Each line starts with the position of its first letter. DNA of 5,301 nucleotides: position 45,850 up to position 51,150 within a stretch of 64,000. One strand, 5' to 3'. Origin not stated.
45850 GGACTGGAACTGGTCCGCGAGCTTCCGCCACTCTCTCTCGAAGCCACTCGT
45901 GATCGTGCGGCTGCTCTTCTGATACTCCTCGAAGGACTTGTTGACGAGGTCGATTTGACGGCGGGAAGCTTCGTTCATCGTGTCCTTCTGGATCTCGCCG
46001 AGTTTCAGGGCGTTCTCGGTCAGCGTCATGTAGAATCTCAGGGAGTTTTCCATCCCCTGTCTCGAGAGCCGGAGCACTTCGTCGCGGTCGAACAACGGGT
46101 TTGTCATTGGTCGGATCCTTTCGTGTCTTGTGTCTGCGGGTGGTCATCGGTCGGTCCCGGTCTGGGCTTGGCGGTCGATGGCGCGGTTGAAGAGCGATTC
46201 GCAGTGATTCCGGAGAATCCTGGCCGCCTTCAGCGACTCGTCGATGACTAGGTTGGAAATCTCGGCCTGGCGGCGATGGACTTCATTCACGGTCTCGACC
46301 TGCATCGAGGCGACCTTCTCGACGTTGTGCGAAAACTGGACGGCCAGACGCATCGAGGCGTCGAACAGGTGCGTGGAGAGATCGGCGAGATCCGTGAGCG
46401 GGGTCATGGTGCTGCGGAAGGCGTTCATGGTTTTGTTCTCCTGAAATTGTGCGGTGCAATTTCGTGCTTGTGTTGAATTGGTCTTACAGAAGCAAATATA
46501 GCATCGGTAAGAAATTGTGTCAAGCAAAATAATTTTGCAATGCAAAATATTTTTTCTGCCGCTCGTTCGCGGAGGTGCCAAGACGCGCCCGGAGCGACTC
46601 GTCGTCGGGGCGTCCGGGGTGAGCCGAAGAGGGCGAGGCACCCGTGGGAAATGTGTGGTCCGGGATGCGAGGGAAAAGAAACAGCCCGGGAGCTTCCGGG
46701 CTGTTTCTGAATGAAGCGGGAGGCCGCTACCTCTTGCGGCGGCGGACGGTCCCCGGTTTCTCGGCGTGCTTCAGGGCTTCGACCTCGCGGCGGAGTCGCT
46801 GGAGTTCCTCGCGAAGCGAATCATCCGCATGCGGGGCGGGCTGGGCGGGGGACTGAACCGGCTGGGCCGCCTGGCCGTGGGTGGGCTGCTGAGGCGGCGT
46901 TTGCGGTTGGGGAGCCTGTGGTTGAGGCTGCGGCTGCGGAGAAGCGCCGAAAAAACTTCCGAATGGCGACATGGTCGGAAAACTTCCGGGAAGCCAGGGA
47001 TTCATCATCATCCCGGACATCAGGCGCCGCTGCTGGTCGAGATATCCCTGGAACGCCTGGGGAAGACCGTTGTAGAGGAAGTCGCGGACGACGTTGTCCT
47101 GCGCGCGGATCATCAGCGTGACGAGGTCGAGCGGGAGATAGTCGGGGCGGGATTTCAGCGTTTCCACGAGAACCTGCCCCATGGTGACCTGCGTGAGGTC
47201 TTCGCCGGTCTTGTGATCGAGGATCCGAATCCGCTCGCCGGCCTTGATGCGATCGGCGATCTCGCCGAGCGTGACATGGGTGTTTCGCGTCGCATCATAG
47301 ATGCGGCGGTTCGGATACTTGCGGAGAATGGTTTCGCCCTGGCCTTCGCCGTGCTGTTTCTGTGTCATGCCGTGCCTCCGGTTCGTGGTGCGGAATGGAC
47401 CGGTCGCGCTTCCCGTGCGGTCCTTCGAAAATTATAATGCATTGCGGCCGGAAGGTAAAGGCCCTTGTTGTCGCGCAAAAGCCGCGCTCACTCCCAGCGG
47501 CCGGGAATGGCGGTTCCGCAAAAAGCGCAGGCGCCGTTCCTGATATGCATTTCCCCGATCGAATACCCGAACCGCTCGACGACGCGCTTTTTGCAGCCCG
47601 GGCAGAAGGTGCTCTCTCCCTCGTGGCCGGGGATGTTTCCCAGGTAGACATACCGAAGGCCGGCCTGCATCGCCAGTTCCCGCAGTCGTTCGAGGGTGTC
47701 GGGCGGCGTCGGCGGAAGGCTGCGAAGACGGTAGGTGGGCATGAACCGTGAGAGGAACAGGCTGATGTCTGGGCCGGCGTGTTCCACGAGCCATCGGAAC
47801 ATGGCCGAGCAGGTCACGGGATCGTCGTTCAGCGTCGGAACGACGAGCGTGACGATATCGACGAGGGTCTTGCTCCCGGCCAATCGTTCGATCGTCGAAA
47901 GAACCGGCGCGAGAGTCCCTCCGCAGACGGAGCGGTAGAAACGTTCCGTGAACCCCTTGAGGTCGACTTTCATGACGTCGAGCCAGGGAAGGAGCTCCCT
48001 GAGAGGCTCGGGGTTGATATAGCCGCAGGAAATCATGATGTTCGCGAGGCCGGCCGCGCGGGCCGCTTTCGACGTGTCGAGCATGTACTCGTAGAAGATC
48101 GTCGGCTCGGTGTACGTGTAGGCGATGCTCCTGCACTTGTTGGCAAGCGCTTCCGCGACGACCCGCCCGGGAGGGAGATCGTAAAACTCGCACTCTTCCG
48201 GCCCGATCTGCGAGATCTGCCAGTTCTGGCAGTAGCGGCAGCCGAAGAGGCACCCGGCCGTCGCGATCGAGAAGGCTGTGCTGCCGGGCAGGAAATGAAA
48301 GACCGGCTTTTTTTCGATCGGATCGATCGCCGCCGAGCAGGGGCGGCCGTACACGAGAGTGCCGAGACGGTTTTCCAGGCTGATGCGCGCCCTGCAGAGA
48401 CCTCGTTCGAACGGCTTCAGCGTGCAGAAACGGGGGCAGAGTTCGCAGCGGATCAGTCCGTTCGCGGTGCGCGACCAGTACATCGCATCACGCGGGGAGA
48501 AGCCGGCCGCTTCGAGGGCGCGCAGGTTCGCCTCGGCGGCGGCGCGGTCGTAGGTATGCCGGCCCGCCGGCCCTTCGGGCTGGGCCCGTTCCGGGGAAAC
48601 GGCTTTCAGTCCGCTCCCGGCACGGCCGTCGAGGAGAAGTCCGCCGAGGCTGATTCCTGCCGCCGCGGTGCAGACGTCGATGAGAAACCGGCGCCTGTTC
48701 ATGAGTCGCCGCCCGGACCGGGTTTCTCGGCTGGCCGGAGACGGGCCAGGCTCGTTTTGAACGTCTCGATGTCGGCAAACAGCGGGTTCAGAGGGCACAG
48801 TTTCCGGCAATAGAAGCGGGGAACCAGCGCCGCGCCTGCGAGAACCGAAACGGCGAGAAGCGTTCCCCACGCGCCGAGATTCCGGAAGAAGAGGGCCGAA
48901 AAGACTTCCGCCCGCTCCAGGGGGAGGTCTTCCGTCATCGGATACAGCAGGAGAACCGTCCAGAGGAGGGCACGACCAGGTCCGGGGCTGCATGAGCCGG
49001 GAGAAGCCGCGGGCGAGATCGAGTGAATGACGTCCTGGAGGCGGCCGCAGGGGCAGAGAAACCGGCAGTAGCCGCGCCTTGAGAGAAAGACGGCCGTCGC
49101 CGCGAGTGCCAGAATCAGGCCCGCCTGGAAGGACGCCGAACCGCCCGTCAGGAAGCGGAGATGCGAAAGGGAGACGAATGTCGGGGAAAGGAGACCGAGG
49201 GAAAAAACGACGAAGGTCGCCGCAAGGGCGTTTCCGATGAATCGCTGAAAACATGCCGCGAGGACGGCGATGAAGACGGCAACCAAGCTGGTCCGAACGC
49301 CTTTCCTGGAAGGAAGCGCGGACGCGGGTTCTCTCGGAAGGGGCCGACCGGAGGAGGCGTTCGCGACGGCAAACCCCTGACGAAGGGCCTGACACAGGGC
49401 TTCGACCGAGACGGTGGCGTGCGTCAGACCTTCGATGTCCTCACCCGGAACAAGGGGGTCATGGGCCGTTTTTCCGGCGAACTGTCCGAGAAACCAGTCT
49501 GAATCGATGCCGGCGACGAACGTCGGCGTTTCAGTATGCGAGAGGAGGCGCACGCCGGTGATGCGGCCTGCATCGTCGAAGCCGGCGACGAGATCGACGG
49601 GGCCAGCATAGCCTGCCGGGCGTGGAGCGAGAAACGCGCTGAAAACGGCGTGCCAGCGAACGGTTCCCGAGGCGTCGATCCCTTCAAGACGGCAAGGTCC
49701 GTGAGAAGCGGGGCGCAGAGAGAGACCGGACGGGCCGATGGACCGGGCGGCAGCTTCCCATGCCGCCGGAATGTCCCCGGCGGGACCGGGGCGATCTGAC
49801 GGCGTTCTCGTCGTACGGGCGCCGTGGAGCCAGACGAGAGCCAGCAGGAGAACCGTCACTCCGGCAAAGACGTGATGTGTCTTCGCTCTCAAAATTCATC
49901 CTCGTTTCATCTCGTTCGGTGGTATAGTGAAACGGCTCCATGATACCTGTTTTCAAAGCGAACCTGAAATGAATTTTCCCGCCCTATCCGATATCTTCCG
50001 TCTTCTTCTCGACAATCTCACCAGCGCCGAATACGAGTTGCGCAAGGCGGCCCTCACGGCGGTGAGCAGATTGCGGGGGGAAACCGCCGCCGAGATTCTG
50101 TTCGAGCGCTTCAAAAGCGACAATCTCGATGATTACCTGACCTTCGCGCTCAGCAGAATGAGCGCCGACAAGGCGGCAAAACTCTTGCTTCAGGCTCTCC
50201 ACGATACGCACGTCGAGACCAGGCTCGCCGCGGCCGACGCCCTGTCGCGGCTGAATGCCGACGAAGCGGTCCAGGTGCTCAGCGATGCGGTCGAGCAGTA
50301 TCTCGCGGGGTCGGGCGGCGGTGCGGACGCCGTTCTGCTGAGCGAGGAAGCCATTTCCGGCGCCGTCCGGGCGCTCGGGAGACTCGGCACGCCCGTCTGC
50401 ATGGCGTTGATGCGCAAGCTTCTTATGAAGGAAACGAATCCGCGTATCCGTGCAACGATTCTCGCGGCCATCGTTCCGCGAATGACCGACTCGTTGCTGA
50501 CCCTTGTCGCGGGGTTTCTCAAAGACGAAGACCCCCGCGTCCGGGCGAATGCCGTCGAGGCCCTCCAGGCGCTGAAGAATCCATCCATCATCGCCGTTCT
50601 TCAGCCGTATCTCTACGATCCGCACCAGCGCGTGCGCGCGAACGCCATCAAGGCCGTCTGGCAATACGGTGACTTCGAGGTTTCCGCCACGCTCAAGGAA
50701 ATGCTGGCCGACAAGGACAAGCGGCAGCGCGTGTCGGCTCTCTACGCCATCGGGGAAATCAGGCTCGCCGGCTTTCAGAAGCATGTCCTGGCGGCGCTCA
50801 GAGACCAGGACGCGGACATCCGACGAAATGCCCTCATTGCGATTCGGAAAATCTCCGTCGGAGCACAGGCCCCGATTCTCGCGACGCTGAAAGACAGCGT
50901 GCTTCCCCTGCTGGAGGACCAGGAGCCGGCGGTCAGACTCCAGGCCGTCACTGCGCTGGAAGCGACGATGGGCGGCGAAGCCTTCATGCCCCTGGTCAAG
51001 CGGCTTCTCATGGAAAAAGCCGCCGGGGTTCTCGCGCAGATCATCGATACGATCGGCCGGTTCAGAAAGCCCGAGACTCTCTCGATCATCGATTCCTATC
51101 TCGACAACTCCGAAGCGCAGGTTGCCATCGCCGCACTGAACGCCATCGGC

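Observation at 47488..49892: Twin-arginine-signal radical SAM enzyme translationally coupled to a NosR/NapH-like FMN-binding polyferredoxin membrane protein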

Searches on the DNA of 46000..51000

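Call 52: search_rna_families(source=window, start=46000, end=51000, threshold=evalue, max_evalue=0.1)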
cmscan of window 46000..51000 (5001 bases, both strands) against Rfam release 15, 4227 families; matches with E-value up to 0.1: 0.
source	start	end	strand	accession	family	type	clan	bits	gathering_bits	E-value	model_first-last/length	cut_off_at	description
